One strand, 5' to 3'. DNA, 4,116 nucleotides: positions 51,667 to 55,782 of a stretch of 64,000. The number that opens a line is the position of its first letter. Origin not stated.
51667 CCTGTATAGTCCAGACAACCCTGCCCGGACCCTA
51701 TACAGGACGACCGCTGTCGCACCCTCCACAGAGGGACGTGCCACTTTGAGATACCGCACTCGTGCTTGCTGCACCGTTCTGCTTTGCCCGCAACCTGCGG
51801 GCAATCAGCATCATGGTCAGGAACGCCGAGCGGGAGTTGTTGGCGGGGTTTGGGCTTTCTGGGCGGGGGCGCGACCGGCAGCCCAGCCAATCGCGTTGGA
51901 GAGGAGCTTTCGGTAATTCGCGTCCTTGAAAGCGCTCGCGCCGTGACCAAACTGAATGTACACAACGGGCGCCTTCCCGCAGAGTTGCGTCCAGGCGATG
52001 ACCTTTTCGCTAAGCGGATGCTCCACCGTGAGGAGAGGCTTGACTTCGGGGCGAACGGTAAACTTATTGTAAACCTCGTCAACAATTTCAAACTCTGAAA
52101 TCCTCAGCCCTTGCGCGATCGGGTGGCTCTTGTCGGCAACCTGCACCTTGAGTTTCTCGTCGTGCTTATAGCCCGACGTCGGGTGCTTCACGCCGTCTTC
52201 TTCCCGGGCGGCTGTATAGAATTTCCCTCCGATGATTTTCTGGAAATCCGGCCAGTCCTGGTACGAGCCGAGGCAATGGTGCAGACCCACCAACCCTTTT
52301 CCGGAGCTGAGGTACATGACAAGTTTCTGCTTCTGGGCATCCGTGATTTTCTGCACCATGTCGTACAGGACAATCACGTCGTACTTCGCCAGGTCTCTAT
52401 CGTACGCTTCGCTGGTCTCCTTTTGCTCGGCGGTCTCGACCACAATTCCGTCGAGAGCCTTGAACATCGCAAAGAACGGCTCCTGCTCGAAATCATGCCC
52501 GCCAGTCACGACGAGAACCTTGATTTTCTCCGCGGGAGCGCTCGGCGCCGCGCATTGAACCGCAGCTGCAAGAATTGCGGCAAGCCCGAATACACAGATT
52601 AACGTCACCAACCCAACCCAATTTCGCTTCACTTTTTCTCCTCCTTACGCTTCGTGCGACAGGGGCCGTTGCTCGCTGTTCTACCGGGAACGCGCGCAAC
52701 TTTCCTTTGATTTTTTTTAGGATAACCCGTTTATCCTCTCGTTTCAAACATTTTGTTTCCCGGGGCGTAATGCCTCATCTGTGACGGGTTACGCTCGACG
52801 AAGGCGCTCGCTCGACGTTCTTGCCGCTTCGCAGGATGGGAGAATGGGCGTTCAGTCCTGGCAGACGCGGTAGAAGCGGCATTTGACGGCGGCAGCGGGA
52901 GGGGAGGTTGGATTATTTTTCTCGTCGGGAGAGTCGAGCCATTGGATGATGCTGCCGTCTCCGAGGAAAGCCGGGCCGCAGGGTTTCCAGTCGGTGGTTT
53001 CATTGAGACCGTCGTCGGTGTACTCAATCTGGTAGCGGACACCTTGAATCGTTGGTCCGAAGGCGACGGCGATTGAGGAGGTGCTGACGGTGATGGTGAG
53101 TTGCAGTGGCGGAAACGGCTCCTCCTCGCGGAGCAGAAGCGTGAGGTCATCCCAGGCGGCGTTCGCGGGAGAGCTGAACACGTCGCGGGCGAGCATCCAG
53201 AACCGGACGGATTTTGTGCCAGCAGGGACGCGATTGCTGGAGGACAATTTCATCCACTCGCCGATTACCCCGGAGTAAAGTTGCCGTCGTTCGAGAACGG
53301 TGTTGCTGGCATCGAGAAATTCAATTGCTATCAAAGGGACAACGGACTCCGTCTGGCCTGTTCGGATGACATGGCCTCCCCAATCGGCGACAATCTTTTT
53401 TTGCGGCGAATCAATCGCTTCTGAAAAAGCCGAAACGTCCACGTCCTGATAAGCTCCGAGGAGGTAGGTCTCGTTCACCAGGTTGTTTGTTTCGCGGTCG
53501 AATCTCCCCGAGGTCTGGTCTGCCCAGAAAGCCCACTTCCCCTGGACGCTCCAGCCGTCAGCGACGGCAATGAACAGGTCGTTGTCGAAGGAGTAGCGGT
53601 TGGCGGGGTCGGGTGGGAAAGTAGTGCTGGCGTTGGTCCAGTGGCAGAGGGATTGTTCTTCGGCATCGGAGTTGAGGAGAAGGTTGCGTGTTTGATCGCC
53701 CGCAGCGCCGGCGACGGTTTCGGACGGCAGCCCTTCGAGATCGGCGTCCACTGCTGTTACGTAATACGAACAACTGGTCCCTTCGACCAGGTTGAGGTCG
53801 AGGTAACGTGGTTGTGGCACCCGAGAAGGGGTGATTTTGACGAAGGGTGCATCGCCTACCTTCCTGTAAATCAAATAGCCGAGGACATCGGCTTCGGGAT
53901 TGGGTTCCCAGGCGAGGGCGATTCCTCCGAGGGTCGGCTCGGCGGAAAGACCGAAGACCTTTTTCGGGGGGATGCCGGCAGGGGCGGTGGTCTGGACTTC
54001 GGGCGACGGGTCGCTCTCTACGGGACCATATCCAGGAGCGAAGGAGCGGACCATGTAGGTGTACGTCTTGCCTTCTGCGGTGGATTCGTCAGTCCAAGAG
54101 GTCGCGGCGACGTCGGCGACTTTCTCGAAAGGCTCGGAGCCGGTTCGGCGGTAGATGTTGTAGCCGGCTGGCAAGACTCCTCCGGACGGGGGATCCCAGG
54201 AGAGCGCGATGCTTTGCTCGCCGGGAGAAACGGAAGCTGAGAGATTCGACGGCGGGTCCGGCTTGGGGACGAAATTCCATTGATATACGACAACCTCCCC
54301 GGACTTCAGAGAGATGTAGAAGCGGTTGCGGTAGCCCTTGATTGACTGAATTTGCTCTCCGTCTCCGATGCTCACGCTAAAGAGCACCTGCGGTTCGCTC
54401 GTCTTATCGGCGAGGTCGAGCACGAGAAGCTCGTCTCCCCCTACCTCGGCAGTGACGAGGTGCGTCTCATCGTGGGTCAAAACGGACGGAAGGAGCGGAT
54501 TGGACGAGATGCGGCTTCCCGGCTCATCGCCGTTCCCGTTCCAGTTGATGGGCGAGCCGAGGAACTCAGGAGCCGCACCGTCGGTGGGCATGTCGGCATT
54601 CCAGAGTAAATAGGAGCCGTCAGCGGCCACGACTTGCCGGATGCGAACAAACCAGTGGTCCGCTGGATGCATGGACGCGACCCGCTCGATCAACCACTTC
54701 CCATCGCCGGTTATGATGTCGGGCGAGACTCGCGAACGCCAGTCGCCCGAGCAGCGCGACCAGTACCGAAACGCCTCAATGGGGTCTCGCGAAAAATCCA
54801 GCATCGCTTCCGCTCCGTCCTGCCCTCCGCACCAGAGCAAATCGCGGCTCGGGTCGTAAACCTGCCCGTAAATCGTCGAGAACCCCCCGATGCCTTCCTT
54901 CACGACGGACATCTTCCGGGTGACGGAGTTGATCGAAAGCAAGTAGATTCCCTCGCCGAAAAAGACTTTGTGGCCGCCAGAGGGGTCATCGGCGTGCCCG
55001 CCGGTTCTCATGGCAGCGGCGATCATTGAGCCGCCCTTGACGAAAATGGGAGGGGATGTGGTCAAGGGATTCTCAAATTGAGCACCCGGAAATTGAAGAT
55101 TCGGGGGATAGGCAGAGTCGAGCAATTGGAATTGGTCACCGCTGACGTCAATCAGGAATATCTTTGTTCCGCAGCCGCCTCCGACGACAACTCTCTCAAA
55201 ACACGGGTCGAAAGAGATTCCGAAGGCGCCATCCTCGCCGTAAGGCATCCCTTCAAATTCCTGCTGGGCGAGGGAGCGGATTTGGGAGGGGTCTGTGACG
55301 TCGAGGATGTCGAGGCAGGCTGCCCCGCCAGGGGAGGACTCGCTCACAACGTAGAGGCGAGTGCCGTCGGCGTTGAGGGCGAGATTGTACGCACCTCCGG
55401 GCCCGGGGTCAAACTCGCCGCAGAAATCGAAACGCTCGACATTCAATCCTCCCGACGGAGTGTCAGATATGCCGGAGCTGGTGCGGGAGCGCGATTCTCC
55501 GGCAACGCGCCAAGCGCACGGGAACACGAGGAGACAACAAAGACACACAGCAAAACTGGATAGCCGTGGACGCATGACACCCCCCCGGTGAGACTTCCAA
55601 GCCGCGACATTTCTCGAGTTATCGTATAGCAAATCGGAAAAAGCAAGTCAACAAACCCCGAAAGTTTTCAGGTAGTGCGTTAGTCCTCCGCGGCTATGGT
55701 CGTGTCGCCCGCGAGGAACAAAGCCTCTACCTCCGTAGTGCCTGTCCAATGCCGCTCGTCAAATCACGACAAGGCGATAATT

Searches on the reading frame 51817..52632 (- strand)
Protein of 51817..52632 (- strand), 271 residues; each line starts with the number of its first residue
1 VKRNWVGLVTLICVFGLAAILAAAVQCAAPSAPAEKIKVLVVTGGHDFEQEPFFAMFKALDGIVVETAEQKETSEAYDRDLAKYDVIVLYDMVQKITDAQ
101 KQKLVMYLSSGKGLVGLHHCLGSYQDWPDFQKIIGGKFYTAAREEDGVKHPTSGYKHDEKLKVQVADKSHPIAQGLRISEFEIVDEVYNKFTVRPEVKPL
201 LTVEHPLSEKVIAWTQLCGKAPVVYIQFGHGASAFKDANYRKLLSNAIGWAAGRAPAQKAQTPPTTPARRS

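Call 11: search_protein_families(library=pfam, proteins=[window:51817-52632:-], max_evalue=0.001)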
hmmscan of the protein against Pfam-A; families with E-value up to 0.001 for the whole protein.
window:51817-52632:- (271 aa): 1 family
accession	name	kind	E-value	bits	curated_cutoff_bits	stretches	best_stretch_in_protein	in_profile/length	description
PF06283.17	ThuA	-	8.6e-33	114.8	33.4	1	38-251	1-209/209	Trehalose utilisation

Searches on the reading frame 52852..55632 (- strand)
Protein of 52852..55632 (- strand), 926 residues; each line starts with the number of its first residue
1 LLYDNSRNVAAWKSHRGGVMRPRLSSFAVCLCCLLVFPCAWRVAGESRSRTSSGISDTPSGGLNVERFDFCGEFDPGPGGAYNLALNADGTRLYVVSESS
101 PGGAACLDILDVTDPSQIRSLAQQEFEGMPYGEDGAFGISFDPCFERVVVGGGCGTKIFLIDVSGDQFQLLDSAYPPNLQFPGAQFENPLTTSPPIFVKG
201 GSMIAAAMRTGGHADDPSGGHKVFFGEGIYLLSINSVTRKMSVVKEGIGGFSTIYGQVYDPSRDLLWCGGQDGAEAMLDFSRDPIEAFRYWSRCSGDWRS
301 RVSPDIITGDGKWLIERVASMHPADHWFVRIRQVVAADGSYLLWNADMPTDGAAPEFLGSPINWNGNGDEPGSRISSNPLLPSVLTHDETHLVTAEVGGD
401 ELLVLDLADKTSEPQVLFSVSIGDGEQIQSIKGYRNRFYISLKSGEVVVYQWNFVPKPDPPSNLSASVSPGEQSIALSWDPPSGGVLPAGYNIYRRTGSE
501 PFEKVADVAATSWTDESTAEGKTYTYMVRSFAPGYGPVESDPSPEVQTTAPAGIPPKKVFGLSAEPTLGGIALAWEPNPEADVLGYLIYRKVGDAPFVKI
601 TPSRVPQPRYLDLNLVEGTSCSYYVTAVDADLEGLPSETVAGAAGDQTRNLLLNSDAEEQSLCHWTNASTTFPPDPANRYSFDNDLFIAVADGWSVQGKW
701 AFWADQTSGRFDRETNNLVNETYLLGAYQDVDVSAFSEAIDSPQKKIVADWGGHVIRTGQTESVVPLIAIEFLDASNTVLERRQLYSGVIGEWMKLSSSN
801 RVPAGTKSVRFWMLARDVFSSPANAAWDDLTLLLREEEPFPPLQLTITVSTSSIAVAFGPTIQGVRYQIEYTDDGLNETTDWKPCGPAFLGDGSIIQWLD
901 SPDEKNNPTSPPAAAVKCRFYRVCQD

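Call 11: search_protein_families(library=pfam, proteins=[window:52852-55632:-], max_evalue=0.001)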
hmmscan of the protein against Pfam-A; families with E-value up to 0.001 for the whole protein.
window:52852-55632:- (926 aa): 1 family
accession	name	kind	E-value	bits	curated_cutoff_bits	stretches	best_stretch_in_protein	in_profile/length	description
PF00041.27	fn3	-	1.5e-10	41.6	25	1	459-543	1-81/84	Fibronectin type III domain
